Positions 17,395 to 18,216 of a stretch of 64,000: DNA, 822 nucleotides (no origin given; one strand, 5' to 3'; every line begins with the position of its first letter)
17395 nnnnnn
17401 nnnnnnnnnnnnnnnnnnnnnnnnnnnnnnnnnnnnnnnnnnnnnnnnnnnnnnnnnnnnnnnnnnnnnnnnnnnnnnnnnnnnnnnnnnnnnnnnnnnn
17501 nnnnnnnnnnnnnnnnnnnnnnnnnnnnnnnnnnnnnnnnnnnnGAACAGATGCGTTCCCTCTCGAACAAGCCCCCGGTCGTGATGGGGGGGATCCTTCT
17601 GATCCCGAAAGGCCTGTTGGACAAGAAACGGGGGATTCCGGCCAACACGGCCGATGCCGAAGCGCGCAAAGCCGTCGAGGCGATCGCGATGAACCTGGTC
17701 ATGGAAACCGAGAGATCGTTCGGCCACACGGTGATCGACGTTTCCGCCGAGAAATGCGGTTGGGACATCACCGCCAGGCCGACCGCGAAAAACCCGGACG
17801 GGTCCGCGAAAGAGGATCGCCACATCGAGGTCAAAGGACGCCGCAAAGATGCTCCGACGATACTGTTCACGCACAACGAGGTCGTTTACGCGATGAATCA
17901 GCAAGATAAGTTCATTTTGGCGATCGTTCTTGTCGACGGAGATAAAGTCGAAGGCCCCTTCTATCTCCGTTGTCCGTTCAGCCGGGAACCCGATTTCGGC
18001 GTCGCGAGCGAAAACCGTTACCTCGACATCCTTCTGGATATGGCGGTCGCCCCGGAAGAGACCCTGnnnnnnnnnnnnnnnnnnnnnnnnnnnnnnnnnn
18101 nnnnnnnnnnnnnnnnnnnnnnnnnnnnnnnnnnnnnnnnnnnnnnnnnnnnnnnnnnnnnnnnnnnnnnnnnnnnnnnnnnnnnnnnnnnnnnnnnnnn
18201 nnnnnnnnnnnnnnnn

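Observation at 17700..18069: Helicase carries its own PD-(D/E)xK-like nuclease module, a likely effector of the cassette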

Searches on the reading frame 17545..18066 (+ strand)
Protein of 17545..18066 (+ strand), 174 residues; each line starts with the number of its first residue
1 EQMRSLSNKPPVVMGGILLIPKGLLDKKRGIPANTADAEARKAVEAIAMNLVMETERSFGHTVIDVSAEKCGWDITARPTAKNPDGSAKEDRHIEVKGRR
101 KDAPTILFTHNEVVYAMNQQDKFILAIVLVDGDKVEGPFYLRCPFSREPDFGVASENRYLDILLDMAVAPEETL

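Call 11: search_solved_structures(query=window:17545-18066:+, max_evalue=10, show_alignments=3)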
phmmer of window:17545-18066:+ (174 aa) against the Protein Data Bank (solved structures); distinct sequences matched with E-value up to 10: 1.
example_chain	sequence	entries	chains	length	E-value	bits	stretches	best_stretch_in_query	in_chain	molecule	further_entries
4dio_A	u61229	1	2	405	0.11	15.4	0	56-129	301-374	NAD(P) transhydrogenase subunit alpha part 1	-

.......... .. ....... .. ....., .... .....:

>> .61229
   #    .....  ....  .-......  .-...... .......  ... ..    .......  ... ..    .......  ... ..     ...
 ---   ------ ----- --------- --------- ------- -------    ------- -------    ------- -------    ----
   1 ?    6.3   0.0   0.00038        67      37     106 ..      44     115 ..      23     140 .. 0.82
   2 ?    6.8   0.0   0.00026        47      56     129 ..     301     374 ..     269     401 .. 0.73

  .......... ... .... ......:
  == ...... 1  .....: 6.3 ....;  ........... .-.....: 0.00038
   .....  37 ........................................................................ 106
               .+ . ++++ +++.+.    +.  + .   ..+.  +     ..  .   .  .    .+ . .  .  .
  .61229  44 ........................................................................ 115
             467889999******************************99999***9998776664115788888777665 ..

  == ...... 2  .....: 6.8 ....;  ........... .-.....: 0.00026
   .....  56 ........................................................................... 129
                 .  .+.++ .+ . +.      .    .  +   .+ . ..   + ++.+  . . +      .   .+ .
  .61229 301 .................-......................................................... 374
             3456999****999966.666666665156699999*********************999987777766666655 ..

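Call 12: find_homologous_proteins(query=window:17545-18066:+, max_evalue=0.001)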
Query window:17545-18066:+ (174 aa): 275 proteins with E <= 0.001 among 349 candidates; the best 120 are listed.
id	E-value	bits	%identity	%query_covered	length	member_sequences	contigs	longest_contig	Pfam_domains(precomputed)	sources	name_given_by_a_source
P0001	3.5e-58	214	61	100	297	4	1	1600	PF13020.13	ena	-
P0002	2.8e-57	211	58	100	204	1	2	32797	PF13020.13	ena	-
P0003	3.7e-56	207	58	100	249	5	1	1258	PF13020.13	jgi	jgi:hypothetical protein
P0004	3.8e-55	204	59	97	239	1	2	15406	PF13020.13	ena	-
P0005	4.3e-55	204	59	100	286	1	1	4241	PF13020.13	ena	-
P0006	4.7e-55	204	58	97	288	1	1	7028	PF13020.13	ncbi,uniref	ncbi:DUF3883 domain-containing protein, partial [Thiocapsa sp.]|uniref:DUF3883 domain-containing pro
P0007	9.0e-55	203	56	100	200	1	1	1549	PF13020.13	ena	-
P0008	1.0e-54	203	61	94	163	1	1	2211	PF13020.13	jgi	-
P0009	1.0e-54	203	59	100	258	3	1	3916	PF13020.13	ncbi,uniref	ncbi:DUF3883 domain-containing protein [Thiolapillus sp.]|uniref:DUF3883 domain-containing protein n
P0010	1.5e-54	202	59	100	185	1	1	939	PF13020.13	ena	-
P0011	2.1e-54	202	58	99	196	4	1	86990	PF13020.13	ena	-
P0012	3.7e-54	201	57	99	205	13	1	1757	PF13020.13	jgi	jgi:hypothetical protein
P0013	5.3e-54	200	58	99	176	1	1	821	PF13020.13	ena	-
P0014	2.2e-53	198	60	93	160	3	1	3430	PF13020.13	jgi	jgi:hypothetical protein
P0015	2.6e-53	198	58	98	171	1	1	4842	PF13020.13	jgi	-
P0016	4.6e-53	197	59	95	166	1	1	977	PF13020.13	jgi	-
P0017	4.8e-53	197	58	97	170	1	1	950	PF13020.13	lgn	-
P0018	5.1e-53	197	58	99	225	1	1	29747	PF13020.13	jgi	jgi:hypothetical protein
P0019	6.0e-53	197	57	99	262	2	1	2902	PF13020.13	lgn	-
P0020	7.7e-53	196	58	94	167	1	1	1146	PF13020.13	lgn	-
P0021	1.4e-52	196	58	98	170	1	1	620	PF13020.13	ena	-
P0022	1.6e-52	195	58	99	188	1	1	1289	PF13020.13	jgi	jgi:hypothetical protein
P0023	2.1e-52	195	56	99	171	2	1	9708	PF13020.13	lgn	-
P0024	2.8e-52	195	60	93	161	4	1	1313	PF13020.13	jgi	jgi:hypothetical protein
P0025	4.0e-52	194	54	99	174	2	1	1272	PF13020.13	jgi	-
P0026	4.5e-52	194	59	94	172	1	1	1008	PF13020.13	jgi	jgi:hypothetical protein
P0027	5.6e-52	194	58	99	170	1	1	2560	PF13020.13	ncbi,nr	ncbi:hypothetical protein AGMMS49960_21620 [Betaproteobacteria bacterium]|nr:hypothetical protein AG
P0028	5.8e-52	194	57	99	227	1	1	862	PF13020.13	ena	-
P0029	8.0e-52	193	56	99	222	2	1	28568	PF13020.13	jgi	jgi:hypothetical protein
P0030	9.9e-52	193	55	99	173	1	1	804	PF13020.13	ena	-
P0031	1.1e-51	193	56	99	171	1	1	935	PF13020.13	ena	-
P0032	1.4e-51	192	58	99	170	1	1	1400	PF13020.13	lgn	-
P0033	1.6e-51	192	56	99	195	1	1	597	PF13020.13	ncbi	ncbi:MAG: DUF3883 domain-containing protein, partial [Thiobacillaceae bacterium]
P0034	1.7e-51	192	57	98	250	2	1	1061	PF13020.13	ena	-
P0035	1.9e-51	192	57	98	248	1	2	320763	PF13020.13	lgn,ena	-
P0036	2.3e-51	192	57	97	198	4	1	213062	PF13020.13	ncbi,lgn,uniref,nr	ncbi:hypothetical protein CKO42_01585 [Lamprobacter modestohalophilus]|uniref:Protein NO VEIN C-term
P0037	2.7e-51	191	53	99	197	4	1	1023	PF13020.13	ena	-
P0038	2.7e-51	191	59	93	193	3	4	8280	PF13020.13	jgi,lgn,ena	jgi:hypothetical protein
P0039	3.8e-51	191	56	95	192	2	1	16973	PF13020.13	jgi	-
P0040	4.0e-51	191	56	96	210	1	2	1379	PF13020.13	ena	-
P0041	4.0e-51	191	60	96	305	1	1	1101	PF13020.13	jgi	jgi:hypothetical protein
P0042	5.5e-51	190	61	95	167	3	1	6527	PF13020.13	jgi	-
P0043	6.9e-51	190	52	99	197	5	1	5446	PF13020.13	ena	-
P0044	9.3e-51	190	57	97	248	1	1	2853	PF13020.13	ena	-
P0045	1.1e-50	190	56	99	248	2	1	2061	PF13020.13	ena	-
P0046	1.3e-50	189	54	99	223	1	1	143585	PF13020.13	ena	-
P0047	1.3e-50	189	55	100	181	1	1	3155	PF13020.13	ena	-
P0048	1.3e-50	189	57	93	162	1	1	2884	PF13020.13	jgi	jgi:hypothetical protein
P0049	1.3e-50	189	56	99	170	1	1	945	PF13020.13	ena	-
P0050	1.5e-50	189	54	98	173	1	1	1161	PF13020.13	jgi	jgi:hypothetical protein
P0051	3.2e-50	188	57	97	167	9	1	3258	PF13020.13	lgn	-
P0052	3.4e-50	188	57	99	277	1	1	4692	PF13020.13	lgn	-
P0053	3.8e-50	188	58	95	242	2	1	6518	PF13020.13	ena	-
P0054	3.8e-50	188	55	95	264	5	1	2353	PF13020.13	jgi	jgi:hypothetical protein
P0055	4.5e-50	187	57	94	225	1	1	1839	PF13020.13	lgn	-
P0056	4.9e-50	187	55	98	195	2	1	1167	PF13020.13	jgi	-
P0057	5.2e-50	187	58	95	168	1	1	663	PF13020.13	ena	-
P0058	7.5e-50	187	53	99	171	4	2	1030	PF13020.13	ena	-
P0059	7.7e-50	187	57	95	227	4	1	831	PF13020.13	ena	-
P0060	1.1e-49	186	59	95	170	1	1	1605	PF13020.13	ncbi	-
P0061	1.5e-49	186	55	99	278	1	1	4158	PF13020.13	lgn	-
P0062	1.6e-49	186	59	87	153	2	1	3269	PF13020.13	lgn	-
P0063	1.7e-49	186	55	98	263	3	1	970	PF13020.13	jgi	jgi:hypothetical protein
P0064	1.8e-49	186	57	97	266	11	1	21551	PF13020.13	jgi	jgi:hypothetical protein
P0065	2.1e-49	185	52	99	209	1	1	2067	PF13020.13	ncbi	ncbi:MAG: DUF3883 domain-containing protein, partial [Aeromonas sp.]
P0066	2.5e-49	185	58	90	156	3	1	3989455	PF13020.13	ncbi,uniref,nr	ncbi:DUF3883 domain-containing protein [Legionella quateirensis]|uniref:DUF3883 domain-containing pr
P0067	2.8e-49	185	55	98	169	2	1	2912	PF13020.13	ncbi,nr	ncbi:MAG: DUF3883 domain-containing protein, partial [Shewanella fodinae]|nr:DUF3883 domain-containi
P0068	4.3e-49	184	57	95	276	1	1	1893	PF13020.13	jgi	jgi:hypothetical protein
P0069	5.3e-49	184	56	92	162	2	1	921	PF13020.13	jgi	-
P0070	7.1e-49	184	56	96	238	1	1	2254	PF13020.13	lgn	-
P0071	8.9e-49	183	51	100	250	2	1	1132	PF13020.13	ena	-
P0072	9.3e-49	183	53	95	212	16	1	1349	PF13020.13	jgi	jgi:hypothetical protein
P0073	1.0e-48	183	57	97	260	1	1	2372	PF13020.13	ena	-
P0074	1.1e-48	183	56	96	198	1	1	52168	PF13020.13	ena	-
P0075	1.1e-48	183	55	99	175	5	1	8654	PF13020.13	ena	-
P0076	1.5e-48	183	55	98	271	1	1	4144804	PF13020.13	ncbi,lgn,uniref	ncbi:hypothetical protein SCACP_05430 [Sporomusa carbonis]|uniref:DUF3883 domain-containing protein 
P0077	1.6e-48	182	50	99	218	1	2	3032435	PF13020.13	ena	-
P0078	1.7e-48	182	57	94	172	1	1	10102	PF13020.13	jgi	jgi:hypothetical protein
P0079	1.8e-48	182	52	99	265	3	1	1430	PF13020.13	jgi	jgi:hypothetical protein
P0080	2.0e-48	182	55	97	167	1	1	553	PF13020.13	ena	-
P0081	2.7e-48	182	54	97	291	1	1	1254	PF13020.13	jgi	jgi:hypothetical protein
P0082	3.1e-48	182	54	96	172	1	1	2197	PF13020.13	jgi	jgi:hypothetical protein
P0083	3.2e-48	181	55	94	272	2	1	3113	PF13020.13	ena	-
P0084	6.1e-48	181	53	98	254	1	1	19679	PF13020.13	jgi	jgi:hypothetical protein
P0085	6.9e-48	180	52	99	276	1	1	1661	PF13020.13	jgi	jgi:hypothetical protein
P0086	8.0e-48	180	55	97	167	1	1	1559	PF13020.13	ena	-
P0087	8.2e-48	180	54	96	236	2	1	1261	PF13020.13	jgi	jgi:hypothetical protein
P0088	1.0e-47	180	53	97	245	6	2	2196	PF13020.13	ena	-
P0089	1.2e-47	180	54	98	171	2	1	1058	PF13020.13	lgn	-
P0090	1.3e-47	179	54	93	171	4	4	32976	PF13020.13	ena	-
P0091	1.4e-47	179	56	96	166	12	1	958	PF13020.13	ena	-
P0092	1.5e-47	179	58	95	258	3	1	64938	PF13020.13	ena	-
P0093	2.0e-47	179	54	95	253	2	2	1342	PF13020.13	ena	-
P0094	2.5e-47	179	55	98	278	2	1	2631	PF13020.13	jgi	-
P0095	3.6e-47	178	54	97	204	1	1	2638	PF13020.13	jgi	-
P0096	4.9e-47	178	58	93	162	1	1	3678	PF13020.13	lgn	-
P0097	5.6e-47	177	57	90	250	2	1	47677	PF13020.13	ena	-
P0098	6.3e-47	177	56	98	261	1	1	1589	PF13020.13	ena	-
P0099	8.3e-47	177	54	99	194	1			PF13020.13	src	-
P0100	9.1e-47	177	51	96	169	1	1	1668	PF13020.13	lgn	-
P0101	1.0e-46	177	53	96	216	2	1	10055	PF13020.13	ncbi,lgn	-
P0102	1.2e-46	176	54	97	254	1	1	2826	PF13020.13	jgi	jgi:hypothetical protein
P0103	1.5e-46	176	56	95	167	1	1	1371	PF13020.13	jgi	jgi:hypothetical protein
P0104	2.2e-46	175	56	89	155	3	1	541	PF13020.13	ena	-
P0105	2.3e-46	175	53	95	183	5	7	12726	PF13020.13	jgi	-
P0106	2.3e-46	175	55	95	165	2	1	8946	PF13020.13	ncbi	-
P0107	2.4e-46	175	53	96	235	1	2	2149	PF13020.13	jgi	jgi:hypothetical protein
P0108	2.7e-46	175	50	99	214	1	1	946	PF13020.13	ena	-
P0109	2.9e-46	175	58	86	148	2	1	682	PF13020.13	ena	-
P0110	4.9e-46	174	55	97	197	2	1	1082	PF13020.13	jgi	jgi:hypothetical protein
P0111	6.0e-46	174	53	96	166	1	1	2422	PF13020.13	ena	-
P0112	9.5e-46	173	56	90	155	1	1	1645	PF13020.13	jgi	jgi:hypothetical protein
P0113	1.4e-45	173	55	94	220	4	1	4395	PF13020.13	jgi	jgi:hypothetical protein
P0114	1.6e-45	173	52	99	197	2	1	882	PF13020.13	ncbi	ncbi:hypothetical protein D3C78_1237280 [compost metagenome]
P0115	2.1e-45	172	54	95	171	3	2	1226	PF13020.13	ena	-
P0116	2.1e-45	172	55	95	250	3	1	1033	PF13020.13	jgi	jgi:hypothetical protein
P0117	3.3e-45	172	55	93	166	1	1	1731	PF13020.13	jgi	jgi:hypothetical protein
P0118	3.6e-45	172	55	94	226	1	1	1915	PF13020.13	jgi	jgi:hypothetical protein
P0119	3.6e-45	172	52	98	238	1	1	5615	PF13020.13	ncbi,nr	ncbi:MAG: DUF3883 domain-containing protein, partial [Candidatus Cloacimonetes bacterium]|nr:DUF3883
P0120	5.7e-45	171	53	99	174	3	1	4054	PF13020.13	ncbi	-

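Call 31: predict_structure(alignment_id=A1)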
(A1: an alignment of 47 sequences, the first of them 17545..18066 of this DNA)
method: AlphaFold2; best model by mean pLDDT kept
length: 174 residues; sequences in the alignment: 47
mean_pLDDT: 89.1   pTM: 0.77
mean pLDDT of the five models: 89.1, 87.3, 86.9, 86.3, 86.2
residues with pLDDT >= 90: 128; 70-90: 28; 50-70: 12; < 50: 6
segments of 3 or more residues with pLDDT < 50: 1-6
pLDDT, mean of each block of 10 residues (from residue 1): 48 81 72 69 95 98 94 93 94 97 94 95 97 97 95 94 98 95
secondary structure, 60 per line:
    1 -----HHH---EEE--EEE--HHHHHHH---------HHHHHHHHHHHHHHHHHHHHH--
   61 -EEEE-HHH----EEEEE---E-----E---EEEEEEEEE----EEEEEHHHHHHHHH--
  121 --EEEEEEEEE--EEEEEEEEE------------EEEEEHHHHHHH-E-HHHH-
elements in order: E12-14 E17-19 H22-28 H38-58 E62-65 E74-78 E92-100 E105-109 H110-118 E123-131 E134-142 E155-159 H160-166 H170-173

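Call 32: search_protein_representatives(protein=window:17545-18066:+)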
Query: 174 residues. Proteins with E-value up to 0.001 (for the whole library): 1234; up to 1e-10: 499; up to 1e-30: 28. The best 150 are listed.
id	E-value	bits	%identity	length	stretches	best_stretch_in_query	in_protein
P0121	8.4e-55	201.2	59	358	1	4-170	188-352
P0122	4.1e-52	192.5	59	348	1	2-174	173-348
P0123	7.5e-48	178.6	48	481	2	9-174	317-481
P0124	1.2e-44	168.2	55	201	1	5-174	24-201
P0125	2.2e-43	164.0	64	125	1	49-174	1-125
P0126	1.7e-40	154.6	49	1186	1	3-174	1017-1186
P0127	3.2e-40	153.8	49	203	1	4-167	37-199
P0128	1.1e-38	148.8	50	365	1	2-171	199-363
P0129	6.8e-38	146.2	53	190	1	8-146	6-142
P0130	8.3e-38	145.9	54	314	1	5-171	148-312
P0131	1.0e-37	145.6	56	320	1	4-135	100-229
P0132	5.2e-37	143.3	55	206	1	42-173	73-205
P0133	4.2e-36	140.3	49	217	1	12-171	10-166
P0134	1.0e-35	139.1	54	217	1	35-174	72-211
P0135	1.7e-35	138.4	48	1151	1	2-173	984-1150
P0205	8.2e-23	97.1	43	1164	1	3-155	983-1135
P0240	1.6e-20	89.6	44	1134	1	7-162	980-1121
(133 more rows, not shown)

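Call 46: fold_search(model_id=the predicted structure, library=pdb)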
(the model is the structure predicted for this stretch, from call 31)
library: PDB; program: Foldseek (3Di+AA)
matches with E <= 10: 313; with E <= 0.001: 1
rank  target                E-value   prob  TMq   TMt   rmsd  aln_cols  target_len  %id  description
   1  9jsz_B                3.5e-04  1.00  0.42  0.20   5.8       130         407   15  active NbaSPARDA complexes (released 2025-04-02)
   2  9qbp_C                2.8e-03  0.99  0.37  0.19   7.4       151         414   10  Crystal structure of Enhydrobacter aerosaccus apo SPARDA complex (released 2025-12-17)
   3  2eo0_A                3.2e-03  1.00  0.43  0.54   4.5       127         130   12  Crystal Structure of Holliday Junction Resolvase ST1444 (released 2007-10-02)
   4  9jt2_B                3.7e-03  0.99  0.39  0.20   7.0       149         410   13  substrate-bound NbaSPARDA complexes (released 2025-04-02)
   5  2wcw_B                3.9e-03  1.00  0.44  0.58   4.4       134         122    9  1.6A resolution structure of Archaeoglobus fulgidus Hjc, a Holliday junction resolvase from an archaeal hyperthermophi (released 2009-03-24)
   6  1gef_A                4.2e-03  1.00  0.43  0.59   4.8       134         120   10  Crystal structure of the archaeal holliday junction resolvase HJC (released 2001-03-21)
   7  1ob8_B                7.4e-03  0.99  0.40  0.51   5.3       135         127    8  Holliday Junction Resolving Enzyme (released 2004-10-15)
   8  9qcc_M                9.5e-03  0.96  0.39  0.21   6.0       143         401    9  Activated XauSPARDA filament assembly with bound dsDNA substrate (released 2025-12-17)
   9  2wcz_B                1.3e-02  0.99  0.43  0.61   4.6       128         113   11  1.6A resolution structure of Archaeoglobus fulgidus Hjc, a Holliday junction resolvase from an archaeal hyperthermophi (released 2009-03-24)
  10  2wcw_D                1.3e-02  0.99  0.45  0.59   4.4       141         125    8  1.6A resolution structure of Archaeoglobus fulgidus Hjc, a Holliday junction resolvase from an archaeal hyperthermophi (released 2009-03-24)
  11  9qcc_Q                1.4e-02  0.99  0.43  0.21   5.6       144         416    9  Activated XauSPARDA filament assembly with bound dsDNA substrate (released 2025-12-17)
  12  1ob8_A                1.4e-02  0.98  0.39  0.52   5.2       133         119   10  Holliday Junction Resolving Enzyme (released 2004-10-15)
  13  4tkd_C                1.4e-02  0.93  0.37  0.48   6.4       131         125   14  Sulfolobus solfataricus HJC mutants (released 2015-08-12)
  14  2wcw_A                1.5e-02  0.99  0.43  0.57   4.4       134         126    9  1.6A resolution structure of Archaeoglobus fulgidus Hjc, a Holliday junction resolvase from an archaeal hyperthermophi (released 2009-03-24)
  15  4tkd_D                1.7e-02  0.90  0.35  0.48   6.3       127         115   14  Sulfolobus solfataricus HJC mutants (released 2015-08-12)
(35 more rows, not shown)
